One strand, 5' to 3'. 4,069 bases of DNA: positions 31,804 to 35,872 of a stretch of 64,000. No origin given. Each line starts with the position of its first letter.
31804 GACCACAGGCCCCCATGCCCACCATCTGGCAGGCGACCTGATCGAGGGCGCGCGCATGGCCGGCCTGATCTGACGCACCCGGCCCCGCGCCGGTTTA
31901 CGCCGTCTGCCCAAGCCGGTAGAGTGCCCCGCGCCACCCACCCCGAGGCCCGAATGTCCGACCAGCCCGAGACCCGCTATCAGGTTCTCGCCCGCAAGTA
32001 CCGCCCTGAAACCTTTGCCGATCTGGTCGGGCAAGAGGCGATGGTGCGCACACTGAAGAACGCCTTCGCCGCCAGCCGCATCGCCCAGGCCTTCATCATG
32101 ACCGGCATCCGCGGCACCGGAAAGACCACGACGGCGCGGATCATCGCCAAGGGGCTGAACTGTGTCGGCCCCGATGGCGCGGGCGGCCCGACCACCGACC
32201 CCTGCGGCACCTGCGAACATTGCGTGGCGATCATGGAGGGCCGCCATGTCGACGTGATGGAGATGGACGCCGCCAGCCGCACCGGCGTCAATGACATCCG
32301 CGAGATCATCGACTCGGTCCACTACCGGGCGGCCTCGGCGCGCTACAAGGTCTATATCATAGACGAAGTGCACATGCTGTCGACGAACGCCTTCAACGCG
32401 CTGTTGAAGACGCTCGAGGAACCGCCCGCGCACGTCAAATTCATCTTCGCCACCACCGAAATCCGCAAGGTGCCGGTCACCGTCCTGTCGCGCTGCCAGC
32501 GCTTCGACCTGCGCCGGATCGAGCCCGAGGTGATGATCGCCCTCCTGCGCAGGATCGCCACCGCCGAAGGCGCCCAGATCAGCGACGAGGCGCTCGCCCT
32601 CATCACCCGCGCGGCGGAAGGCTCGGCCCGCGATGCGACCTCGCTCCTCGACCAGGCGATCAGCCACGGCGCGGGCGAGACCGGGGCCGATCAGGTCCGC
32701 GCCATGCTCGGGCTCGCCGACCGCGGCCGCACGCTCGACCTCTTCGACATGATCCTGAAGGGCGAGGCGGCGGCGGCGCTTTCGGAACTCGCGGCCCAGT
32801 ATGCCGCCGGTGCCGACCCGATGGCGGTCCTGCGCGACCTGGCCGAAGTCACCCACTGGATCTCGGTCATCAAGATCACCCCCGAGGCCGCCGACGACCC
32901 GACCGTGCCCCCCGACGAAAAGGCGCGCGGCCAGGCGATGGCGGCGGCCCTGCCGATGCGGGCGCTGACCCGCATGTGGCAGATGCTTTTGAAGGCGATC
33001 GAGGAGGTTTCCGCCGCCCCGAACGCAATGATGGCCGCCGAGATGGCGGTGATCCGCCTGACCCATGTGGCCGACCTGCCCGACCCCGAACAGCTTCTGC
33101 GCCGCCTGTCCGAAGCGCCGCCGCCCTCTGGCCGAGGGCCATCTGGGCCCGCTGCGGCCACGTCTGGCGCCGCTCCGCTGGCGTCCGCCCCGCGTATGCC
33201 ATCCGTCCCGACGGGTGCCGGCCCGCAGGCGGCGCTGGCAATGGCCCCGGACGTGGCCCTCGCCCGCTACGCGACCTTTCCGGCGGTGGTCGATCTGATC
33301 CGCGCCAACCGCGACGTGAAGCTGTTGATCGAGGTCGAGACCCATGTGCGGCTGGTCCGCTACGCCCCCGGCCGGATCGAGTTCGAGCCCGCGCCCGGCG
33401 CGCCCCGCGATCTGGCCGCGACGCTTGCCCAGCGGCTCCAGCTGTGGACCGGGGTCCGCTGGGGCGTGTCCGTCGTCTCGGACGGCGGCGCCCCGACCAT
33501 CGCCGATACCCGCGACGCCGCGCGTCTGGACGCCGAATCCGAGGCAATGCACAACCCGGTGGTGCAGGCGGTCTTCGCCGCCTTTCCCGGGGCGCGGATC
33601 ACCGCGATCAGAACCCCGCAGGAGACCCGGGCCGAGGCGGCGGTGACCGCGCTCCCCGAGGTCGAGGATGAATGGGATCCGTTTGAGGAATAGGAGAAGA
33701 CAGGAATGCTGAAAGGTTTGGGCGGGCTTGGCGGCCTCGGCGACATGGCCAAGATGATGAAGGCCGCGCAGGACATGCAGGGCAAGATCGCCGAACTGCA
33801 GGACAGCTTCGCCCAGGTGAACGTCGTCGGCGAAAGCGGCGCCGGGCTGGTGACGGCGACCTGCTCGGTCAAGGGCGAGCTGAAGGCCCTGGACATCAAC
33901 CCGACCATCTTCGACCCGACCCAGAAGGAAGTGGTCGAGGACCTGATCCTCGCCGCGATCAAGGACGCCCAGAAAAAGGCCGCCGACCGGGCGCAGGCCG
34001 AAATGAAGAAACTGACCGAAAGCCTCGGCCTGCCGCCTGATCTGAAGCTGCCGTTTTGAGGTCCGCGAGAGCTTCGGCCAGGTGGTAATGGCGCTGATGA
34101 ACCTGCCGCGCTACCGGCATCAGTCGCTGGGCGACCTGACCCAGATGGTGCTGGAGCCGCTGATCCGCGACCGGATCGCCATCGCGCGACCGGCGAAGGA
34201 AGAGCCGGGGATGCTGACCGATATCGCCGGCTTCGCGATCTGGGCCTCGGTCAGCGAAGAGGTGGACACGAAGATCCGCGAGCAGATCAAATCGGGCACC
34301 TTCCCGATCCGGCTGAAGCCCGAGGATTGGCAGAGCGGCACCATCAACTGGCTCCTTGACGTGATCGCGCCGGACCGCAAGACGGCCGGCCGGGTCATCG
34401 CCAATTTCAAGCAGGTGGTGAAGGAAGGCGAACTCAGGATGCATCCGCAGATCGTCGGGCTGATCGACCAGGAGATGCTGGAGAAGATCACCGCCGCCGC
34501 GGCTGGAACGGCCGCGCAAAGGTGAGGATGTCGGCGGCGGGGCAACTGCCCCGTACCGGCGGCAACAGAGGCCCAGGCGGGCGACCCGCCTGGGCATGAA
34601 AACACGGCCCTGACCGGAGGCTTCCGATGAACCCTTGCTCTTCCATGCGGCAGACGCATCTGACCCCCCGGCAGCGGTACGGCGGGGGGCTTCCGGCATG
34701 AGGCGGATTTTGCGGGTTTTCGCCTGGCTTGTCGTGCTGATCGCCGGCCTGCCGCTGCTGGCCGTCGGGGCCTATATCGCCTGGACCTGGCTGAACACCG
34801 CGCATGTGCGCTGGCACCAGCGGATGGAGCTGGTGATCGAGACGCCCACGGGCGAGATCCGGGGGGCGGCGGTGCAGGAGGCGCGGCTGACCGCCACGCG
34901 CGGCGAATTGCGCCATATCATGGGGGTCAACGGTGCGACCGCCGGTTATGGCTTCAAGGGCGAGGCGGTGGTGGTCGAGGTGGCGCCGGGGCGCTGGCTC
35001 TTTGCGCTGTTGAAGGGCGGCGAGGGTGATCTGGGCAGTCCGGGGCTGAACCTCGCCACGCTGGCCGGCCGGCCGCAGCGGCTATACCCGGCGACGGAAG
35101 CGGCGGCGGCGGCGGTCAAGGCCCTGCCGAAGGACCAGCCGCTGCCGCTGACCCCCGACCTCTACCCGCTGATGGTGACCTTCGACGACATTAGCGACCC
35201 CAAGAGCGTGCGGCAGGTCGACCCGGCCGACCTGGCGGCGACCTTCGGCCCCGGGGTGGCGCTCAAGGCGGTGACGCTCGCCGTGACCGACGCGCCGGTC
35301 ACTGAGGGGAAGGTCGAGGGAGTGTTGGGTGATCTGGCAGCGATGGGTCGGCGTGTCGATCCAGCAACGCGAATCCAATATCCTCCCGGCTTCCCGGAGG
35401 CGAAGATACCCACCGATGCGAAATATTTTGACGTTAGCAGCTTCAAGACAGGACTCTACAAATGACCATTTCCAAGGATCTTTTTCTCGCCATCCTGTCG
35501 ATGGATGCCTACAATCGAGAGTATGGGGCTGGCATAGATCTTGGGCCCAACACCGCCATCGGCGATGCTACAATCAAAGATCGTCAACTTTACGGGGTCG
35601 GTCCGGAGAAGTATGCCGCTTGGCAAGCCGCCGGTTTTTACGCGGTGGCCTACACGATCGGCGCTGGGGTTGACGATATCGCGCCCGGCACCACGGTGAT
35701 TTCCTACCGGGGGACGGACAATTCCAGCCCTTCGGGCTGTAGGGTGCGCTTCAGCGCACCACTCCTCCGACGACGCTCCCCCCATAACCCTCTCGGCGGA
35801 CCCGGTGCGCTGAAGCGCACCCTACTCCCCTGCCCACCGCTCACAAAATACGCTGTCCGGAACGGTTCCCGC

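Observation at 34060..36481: A 2.4-kb composite island splits the normally contiguous ybaB-recR pair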

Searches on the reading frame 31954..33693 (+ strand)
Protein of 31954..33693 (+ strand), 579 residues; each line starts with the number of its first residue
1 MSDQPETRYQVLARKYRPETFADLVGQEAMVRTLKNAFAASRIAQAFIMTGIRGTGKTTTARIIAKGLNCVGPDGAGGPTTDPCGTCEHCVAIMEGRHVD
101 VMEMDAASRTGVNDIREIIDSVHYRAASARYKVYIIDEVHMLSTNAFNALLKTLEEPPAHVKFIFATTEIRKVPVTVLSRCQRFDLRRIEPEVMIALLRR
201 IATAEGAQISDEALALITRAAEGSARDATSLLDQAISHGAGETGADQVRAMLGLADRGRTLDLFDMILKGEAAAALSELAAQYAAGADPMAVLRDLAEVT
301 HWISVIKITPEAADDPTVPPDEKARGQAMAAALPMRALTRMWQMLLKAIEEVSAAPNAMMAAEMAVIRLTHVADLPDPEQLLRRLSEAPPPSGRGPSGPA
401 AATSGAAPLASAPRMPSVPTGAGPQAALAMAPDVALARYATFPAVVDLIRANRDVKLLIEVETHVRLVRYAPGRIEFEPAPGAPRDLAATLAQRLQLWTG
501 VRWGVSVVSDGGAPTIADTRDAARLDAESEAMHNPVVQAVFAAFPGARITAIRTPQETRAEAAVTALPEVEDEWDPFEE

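Call 4: search_protein_families(library=pfam, proteins=[window:31954-33693:+], max_evalue=0.01)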
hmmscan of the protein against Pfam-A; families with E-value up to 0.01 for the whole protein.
window:31954-33693:+ (579 aa): 14 families
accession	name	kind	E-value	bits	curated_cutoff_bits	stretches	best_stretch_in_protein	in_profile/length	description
PF12169.13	DNA_pol3_gamma3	-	9.4e-56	188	24.4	1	245-385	3-143/143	DNA polymerase III subunits gamma and tau domain III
PF12362.13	DUF3646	-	2.9e-39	134.3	30.2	1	440-552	2-114/114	DNA polymerase III gamma and tau subunits C terminal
PF13177.12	DNA_pol3_delta2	-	8e-38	130.4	27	1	26-189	1-160/161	DNA polymerase III, delta subunit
PF22608.2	DNAX_ATPase_lid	-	3.6e-13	49.5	27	1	198-241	6-49/49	DNA polymerase III clamp loader subunit, ATPase lid domain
PF00004.35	AAA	-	4.9e-11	43.6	21.2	1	48-183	2-125/131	ATPase family associated with various cellular activities (AAA)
PF13401.12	AAA_22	-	5.5e-07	30.4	27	1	46-168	7-123/130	AAA domain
PF13604.12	AAA_30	-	2.1e-06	28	27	1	42-163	16-121/191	AAA domain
PF05496.18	RuvB_N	-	1e-05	25.8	27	1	17-71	2-60/159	Holliday junction DNA helicase RuvB P-loop domain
PF07728.20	AAA_5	-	1.1e-05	25.9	22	1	113-160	50-96/139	AAA domain (dynein-related subfamily)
PF13191.12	AAA_16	-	0.00035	21.6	32.6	1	24-69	2-49/167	AAA ATPase domain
PF13245.12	AAA_19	-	0.00036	21.1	25.1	1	43-160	10-119/134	AAA domain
PF13173.12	AAA_14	-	0.001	19.5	27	1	46-165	4-95/129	AAA domain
PF06068.19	TIP49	-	0.0016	18.1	23.8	0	103-167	249-310/347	TIP49 P-loop domain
PF13479.12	AAA_24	-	0.0028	18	27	1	46-149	4-83/195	AAA domain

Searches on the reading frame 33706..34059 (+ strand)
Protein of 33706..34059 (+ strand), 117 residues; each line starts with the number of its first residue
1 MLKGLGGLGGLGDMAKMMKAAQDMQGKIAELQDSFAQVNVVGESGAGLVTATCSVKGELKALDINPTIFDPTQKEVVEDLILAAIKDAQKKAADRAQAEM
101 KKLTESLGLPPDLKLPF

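Call 4: search_protein_families(library=pfam, proteins=[window:33706-34059:+], max_evalue=0.01)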
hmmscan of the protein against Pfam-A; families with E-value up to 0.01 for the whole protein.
window:33706-34059:+ (117 aa): 1 family
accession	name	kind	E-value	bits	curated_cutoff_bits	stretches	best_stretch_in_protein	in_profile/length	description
PF02575.21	YbaB_DNA_bd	-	1.9e-27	95.7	25.5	1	18-107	1-90/91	YbaB/EbfC DNA-binding family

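Call 9: find_related_loci(query=window:33706-34059:+, collection=genome_contigs, flank=8000)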
Query window:33706-34059:+ (117 aa) in genome_contigs; peptide patterns used: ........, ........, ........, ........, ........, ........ (x = any residue, [..] = any of these).
599 stretches matched a pattern (row limit reached: there are more); 493 encode a relative of the query (tblastn E <= 1e-3); the best 80 are kept; 80 distinct loci.
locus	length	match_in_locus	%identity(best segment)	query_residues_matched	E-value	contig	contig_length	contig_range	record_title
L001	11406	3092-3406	87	13-117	1e-57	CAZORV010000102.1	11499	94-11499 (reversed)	MAG TPA_asm: uncultured Frigidibacter sp. isolate SRP342105_co3_297 genome assembly, contig: NODE_5731_length_11499_cov_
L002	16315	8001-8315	84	13-117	3e-56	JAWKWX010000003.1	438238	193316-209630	MAG: Paracoccaceae bacterium isolate BC2.80 BC2.80.fa-3, whole genome shotgun sequence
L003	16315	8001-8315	85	13-117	1e-55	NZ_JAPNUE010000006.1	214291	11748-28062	Frigidibacter sp. RF13 NODE_6_length_214291_cov_281.027258, whole genome shotgun sequence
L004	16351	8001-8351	83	1-117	1e-54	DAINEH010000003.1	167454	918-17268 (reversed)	MAG TPA_asm: Paracoccaceae bacterium isolate CTOTU26048 NODE_17_length_167454_cov_10.386992, whole genome shotgun sequen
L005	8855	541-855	80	13-117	3e-54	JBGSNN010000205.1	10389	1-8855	MAG: Albidovulum sp. isolate JTS-AC257 k141_380038, whole genome shotgun sequence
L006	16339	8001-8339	78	5-117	1e-53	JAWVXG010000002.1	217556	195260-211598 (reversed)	MAG: Paracoccaceae bacterium isolate HN13.bin.2 k141_146772_length_217556_cov_18.1774, whole genome shotgun sequence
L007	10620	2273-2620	77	2-117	4e-53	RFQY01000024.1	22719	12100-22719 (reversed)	MAG: Rhodobacteraceae bacterium isolate WB4_7_009 contig_100_23, whole genome shotgun sequence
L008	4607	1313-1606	86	20-117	3e-52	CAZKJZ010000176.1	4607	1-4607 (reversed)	MAG TPA_asm: uncultured Frigidibacter sp. isolate SRP342105_co2_234 genome assembly, contig: NODE_22693_length_4607_cov_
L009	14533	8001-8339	75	5-117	8e-52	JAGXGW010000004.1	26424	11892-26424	MAG: Rhodobacteraceae bacterium isolate LH_M48 k141_49892, whole genome shotgun sequence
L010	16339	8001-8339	74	5-117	1e-51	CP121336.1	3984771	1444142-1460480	MAG: Paracoccaceae bacterium isolate NCC532_bact_3837 chromosome, complete genome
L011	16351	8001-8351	79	1-117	2e-51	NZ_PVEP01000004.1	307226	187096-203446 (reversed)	Defluviimonas denitrificans strain DSM 18921 LX70DRAFT_scaffold00004.4, whole genome shotgun sequence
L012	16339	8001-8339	75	5-117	3e-51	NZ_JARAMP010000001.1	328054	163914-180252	Seohaeicola sp. 4SK31 NODE_1_length_328054_cov_90.925872, whole genome shotgun sequence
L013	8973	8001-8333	75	7-117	5e-51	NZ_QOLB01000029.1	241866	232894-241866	Candidatus Halocynthiibacter alkanivorans strain Bin25_node5 NODE_27_length_241866_cov_7.06576_ID_4431517, whole genome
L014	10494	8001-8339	72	5-117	1e-50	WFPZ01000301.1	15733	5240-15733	MAG: Rhodobacteraceae bacterium isolate S012_89 k151_77870, whole genome shotgun sequence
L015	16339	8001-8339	73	5-117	2e-50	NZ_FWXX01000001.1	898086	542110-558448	Tropicibacter naphthalenivorans strain DSM 19561, whole genome shotgun sequence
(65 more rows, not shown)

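Call 13: search_protein_families(library=pfam, proteins=[L003:8377-9471:+, L003:9462-10724:-, L003:10651-11682:-, L003:11521-12111:+, L003:12149-13021:-, L003:13178-13690:+, L003:13687-14388:+, L003:14489-15418:+, L003:15349-15945:-, L003:8302-9156:-], max_evalue=0.001)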
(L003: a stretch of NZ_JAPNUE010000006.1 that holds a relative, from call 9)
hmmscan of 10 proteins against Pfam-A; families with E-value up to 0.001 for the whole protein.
L003:8377-9471:+ (364 aa): 3 families
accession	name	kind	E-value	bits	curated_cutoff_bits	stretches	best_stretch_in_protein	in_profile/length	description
PF03969.22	AFG1_ATPase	-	8.9e-104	347.7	27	1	9-360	4-356/361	AFG1-like ATPase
PF00308.24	Bac_DnaA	-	6.4e-06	26.9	23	0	66-176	37-145/162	Bacterial DnaA ATPAse domain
PF13401.12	AAA_22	-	0.00076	20.2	27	0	66-140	8-94/130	AAA domain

L003:9462-10724:- (420 aa): 4 families
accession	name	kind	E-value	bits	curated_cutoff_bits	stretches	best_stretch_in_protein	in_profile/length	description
PF00107.32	ADH_zinc_N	-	1.2e-19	70.9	31.8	1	256-373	1-124/129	Zinc-binding dehydrogenase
PF13602.12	ADH_zinc_N_2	-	3.9e-15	57.4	27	1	287-412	1-134/134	Zinc-binding dehydrogenase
PF08240.17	ADH_N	-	4.9e-12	46.4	23.5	1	90-213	2-101/104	Alcohol dehydrogenase GroES-like domain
PF01370.27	Epimerase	-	5.6e-05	23.1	20.9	1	248-320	1-76/240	NAD dependent epimerase/dehydratase family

L003:10651-11682:- (343 aa): 1 family
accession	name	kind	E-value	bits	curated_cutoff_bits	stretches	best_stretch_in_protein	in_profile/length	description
PF00296.26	Bac_luciferase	-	7.3e-49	167.2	27.9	1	20-305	11-311/314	Luciferase-like monooxygenase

L003:11521-12111:+ (196 aa): 0 families

L003:12149-13021:- (290 aa): 1 family
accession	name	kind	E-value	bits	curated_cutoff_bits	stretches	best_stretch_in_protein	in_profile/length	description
PF01063.24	Aminotran_4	-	1.3e-47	162.9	28.5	1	40-266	2-223/223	Amino-transferase class IV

L003:13178-13690:+ (170 aa): 6 families
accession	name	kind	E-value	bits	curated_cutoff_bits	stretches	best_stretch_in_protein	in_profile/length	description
PF12802.13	MarR_2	-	2e-13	50.7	27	1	52-107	5-61/61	MarR family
PF13463.12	HTH_27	-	8e-08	32.9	22.2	1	57-116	8-68/68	Winged helix DNA-binding domain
PF01047.28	MarR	-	1.8e-06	28.2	24.6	1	54-107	5-58/59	MarR family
PF22194.2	F-93_WHD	-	3.7e-06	27.4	28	1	65-116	10-62/62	F-93, winged-helix domain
PF13545.12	HTH_Crp_2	-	0.00018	21.8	27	1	67-102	23-57/70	Crp-like helix-turn-helix domain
PF01978.25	TrmB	-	0.00022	21.5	25.6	1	65-103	21-59/68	Sugar-specific transcriptional regulator TrmB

L003:13687-14388:+ (233 aa): 2 families
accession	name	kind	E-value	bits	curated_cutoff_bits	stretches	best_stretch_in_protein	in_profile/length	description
PF00072.30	Response_reg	-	2e-29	102.4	30.2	1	10-117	2-110/111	Response regulator receiver domain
PF00486.34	Trans_reg_C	-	7.9e-21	74.4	26.2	1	155-230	3-77/77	Transcriptional regulatory protein, C terminal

L003:14489-15418:+ (309 aa): 1 family
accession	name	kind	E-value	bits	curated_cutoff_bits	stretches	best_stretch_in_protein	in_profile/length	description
PF00850.24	Hist_deacetyl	-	3.1e-82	276.7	27.9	1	19-304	1-298/298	Histone deacetylase domain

L003:15349-15945:- (198 aa): 0 families

L003:8302-9156:- (284 aa): 0 families

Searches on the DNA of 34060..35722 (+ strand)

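Call 73: search_dna_similar(query=window:34060-35722:+, collection=plasmids, mode=distant, max_rows=15)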
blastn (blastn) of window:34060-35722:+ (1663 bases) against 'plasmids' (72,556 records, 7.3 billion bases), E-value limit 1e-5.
Records with a match: 12; places in all: 12; records where one place covers at least 80% of the query: 0.
Best place of each record, by identity: 60-80% 12.
By first word of the organism name: Phaeobacter 4; Rhizobium 3; Ruegeria 1; Sphingopyxis 1; Roseateles 1; Mesorhizobium 1; Ensifer 1.
By predicted mobility (MOB-suite, as given by PLSDB): conjugative 6; non-mobilizable 4; mobilizable 2.
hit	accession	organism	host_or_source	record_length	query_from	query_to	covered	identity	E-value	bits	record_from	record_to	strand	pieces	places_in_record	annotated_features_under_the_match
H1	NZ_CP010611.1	Phaeobacter inhibens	cell culture,clam larvae aquaculture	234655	1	429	26%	74.5%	2e-69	272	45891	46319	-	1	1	toxin-activating lysine-acyltransferase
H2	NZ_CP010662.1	Phaeobacter inhibens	cell culture,clam larvae aquaculture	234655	1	429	26%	74.5%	2e-69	272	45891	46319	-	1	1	toxin-activating lysine-acyltransferase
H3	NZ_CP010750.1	Phaeobacter inhibens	cell culture,algae aquaculture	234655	1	429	26%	74.5%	2e-69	272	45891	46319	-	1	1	toxin-activating lysine-acyltransferase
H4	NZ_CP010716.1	Phaeobacter piscinae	cell culture,fish larvae aquaculture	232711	1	429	26%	74.5%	2e-69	272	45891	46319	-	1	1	toxin-activating lysine-acyltransferase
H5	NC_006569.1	Ruegeria pomeroyi DSS-3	-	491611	3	427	26%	72.7%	1e-59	240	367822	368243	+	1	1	toxin-activating lysine-acyltransferase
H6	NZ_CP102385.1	Sphingopyxis sp. DBS4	soil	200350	3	369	22%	72.3%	4e-46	194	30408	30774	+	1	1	toxin-activating lysine-acyltransferase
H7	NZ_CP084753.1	Roseateles sp. XES5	Xenopus laevis,bacterial culture,swab ...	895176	17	366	21%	66.0%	4e-15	92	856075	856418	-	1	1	toxin-activating lysine-acyltransferase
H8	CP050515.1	Rhizobium leguminosarum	Trifolium repens,cell culture,root ...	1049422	13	312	18%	67.0%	2e-12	83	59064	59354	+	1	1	toxin-activating lysine-acyltransferase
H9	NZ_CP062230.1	Mesorhizobium onobrychidis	Sainfoin,pure bacterial culture,Nodule ...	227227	1097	1243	9%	77.7%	5e-20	108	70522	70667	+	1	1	hypothetical protein (x2)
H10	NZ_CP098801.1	Rhizobium anhuiense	Trifolium dubium,Cell culture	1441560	166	312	9%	73.3%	2e-12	82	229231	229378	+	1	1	record has no annotation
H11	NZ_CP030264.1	Ensifer adhaerens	Zea mays,whole organism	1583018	174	312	8%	72.3%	9e-10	74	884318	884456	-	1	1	none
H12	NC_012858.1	Rhizobium leguminosarum bv. trifolii WSM1325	-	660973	242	312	4%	78.9%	6e-6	62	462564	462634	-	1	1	toxin-activating lysine-acyltransferase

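Call 74: get_annotated_region(hit=H5, flank=7000)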
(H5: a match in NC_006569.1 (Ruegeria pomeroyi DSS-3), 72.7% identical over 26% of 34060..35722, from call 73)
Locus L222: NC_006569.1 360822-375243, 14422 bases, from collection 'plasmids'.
description: Ruegeria pomeroyi DSS-3 megaplasmid, complete sequence
organism: Ruegeria pomeroyi DSS-3 (NCBI taxid 246200)
taxonomy: Bacteria; Pseudomonadota; Alphaproteobacteria; Rhodobacterales; Roseobacteraceae; Ruegeria; Ruegeria pomeroyi; Ruegeria pomeroyi DSS-3
host: -; source: -; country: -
typing (MOB-suite, as given by PLSDB): non-mobilizable; replicon rep_cluster_95
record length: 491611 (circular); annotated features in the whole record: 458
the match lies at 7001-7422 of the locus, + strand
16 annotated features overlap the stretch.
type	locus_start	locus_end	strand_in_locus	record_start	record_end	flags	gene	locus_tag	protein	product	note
CDS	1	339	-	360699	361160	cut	-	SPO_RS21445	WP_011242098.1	VOC family protein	-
CDS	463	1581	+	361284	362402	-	-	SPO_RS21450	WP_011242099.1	RNA methyltransferase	-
CDS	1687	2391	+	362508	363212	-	-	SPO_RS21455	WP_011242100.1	Crp/Fnr family transcriptional regulator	GO:0006355 - regulation of DNA-templated transcription [Evidence IEA]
CDS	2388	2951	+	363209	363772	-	-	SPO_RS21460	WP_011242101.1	DUF4202 domain-containing protein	-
CDS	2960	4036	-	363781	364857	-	-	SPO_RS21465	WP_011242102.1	DUF561 domain-containing protein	-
CDS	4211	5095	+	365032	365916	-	-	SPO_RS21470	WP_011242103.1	LysR family transcriptional regulator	-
CDS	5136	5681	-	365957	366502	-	-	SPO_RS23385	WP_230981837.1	transposase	GO:0006313 - DNA transposition [Evidence IEA]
CDS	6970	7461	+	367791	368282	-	-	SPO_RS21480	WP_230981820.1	toxin-activating lysine-acyltransferase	GO:0009404 - toxin metabolic process [Evidence IEA]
CDS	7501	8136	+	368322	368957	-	-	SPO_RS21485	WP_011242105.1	DUF1629 domain-containing protein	-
CDS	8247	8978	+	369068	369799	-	-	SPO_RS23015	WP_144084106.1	hypothetical protein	-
CDS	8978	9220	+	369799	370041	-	-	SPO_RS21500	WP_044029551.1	hypothetical protein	-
CDS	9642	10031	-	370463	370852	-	-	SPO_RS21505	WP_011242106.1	methylglyoxal synthase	GO:0019242 - methylglyoxal biosynthetic process [Evidence IEA]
CDS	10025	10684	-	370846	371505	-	eda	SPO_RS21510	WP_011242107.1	bifunctional 4-hydroxy-2-oxoglutarate aldolase/2-dehydro-3-deoxy-phosphogluconate aldolase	GO:0009255 - Entner-Doudoroff pathway through 6-phosphogluconate [Evidence IEA]; GO:0009084 - glutamine family amino ...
CDS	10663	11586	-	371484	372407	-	-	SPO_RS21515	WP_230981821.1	sugar kinase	-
CDS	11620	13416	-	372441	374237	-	-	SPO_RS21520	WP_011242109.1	IlvD/Edd family dehydratase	-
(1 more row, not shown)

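Call 75: get_annotated_region(hit=H1, flank=7000)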
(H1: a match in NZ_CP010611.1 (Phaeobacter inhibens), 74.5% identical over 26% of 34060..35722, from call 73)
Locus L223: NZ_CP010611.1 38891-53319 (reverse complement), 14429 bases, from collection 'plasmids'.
description: Phaeobacter inhibens strain P92 plasmid pP92_a, complete sequence
organism: Phaeobacter inhibens (NCBI taxid 221822)
taxonomy: Bacteria; Pseudomonadota; Alphaproteobacteria; Rhodobacterales; Roseobacteraceae; Phaeobacter; Phaeobacter inhibens
host: -; source: cell culture,clam larvae aquaculture; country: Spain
typing (MOB-suite, as given by PLSDB): conjugative; replicon rep_cluster_558; relaxase MOBP; mating-pair formation MPF_T
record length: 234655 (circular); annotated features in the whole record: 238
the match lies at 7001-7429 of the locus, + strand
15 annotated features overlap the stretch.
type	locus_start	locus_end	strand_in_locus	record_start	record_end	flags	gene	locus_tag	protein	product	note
CDS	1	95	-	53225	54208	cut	dctP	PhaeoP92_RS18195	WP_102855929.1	TRAP transporter substrate-binding protein DctP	GO:0055085 - transmembrane transport [Evidence IEA]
CDS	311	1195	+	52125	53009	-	-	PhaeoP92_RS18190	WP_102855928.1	LysR family transcriptional regulator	GO:0006355 - regulation of DNA-templated transcription [Evidence IEA]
CDS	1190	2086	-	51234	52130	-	-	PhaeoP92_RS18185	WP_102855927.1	LysR family transcriptional regulator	GO:0006355 - regulation of DNA-templated transcription [Evidence IEA]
CDS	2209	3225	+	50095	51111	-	-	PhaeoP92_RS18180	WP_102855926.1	D-cysteine desulfhydrase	-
CDS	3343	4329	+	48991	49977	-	-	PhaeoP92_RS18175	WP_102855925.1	putative sulfate exporter family transporter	-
CDS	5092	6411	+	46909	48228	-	-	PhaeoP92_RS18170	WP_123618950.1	histidine kinase dimerization/phosphoacceptor domain -containing protein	-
CDS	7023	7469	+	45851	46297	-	-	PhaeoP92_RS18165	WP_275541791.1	toxin-activating lysine-acyltransferase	GO:0009404 - toxin metabolic process [Evidence IEA]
CDS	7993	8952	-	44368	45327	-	-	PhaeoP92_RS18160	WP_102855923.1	nitronate monooxygenase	-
CDS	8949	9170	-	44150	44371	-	-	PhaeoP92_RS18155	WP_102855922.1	4-oxalocrotonate tautomerase family protein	-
CDS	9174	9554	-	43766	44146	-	-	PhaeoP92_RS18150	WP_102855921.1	nuclear transport factor 2 family protein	-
CDS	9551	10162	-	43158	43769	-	gstA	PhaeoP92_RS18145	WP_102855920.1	glutathione transferase GstA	GO:0006749 - glutathione metabolic process [Evidence IEA]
CDS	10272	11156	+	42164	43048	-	-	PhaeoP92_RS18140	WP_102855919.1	LysR family transcriptional regulator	GO:0006355 - regulation of DNA-templated transcription [Evidence IEA]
CDS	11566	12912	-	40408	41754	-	-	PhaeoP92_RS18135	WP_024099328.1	NAD(P)/FAD-dependent oxidoreductase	-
CDS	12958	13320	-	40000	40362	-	-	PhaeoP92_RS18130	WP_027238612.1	hypothetical protein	-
CDS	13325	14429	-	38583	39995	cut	merA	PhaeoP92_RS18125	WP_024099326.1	mercury(II) reductase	-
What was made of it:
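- Mobile context of hlyC: homologues sit on Phaeobacter, Ruegeria and Sphingopyxis plasmids (calls 73-75).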
